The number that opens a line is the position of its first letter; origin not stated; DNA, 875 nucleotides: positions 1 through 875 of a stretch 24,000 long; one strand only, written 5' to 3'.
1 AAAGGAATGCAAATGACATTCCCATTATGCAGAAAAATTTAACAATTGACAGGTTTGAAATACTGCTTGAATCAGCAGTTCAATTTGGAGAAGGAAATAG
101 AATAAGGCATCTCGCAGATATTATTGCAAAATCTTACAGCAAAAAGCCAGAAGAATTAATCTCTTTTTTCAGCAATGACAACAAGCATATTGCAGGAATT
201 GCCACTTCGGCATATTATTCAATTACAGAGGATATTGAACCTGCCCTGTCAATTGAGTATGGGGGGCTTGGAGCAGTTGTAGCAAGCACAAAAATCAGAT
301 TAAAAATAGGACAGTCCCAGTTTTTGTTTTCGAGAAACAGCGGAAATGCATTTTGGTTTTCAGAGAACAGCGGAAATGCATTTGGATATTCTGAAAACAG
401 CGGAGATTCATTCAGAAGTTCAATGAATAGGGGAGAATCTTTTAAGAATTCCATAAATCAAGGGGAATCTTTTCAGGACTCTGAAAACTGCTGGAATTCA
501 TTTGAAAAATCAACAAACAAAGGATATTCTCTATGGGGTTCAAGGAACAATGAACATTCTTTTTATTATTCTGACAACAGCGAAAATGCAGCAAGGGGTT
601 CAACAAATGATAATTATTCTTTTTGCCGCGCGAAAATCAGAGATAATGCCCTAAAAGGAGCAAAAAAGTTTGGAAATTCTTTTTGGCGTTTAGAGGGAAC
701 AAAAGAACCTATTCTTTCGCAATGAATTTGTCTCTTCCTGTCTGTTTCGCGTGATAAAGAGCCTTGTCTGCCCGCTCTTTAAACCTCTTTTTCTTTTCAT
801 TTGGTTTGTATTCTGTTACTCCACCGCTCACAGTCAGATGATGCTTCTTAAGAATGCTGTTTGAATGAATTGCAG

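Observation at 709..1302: Sensor-less GGDEF cyclase with intact A-site and I-site in an otherwise archaeal gene neighbourhood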

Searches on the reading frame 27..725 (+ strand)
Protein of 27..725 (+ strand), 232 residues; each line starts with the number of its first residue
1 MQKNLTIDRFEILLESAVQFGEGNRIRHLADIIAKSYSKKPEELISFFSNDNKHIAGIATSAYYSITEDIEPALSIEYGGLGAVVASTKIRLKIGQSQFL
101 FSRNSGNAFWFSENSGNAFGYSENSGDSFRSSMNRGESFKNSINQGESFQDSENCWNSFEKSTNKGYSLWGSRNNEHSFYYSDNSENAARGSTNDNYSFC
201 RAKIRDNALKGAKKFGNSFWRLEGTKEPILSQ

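Call 4: search_protein_families(library=pfam, proteins=[window:27-725:+], max_evalue=0.01)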
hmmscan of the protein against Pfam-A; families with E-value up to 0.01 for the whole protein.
window:27-725:+ (232 aa): 0 families

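Call 5: search_protein_families(library=ncbifam, proteins=[window:27-725:+], max_evalue=0.01)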
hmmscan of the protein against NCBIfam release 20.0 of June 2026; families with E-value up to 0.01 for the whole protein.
window:27-725:+ (232 aa): 0 families

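Call 65: search_protein_families(library=padloc, proteins=[window:27-725:+], max_evalue=0.01)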
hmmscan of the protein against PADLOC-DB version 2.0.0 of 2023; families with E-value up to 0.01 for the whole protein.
window:27-725:+ (232 aa): 0 families

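Call 68: search_protein_families(library=pfam, proteins=[window:27-725:+], max_evalue=1)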
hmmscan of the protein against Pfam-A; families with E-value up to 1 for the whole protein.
window:27-725:+ (232 aa): 0 families
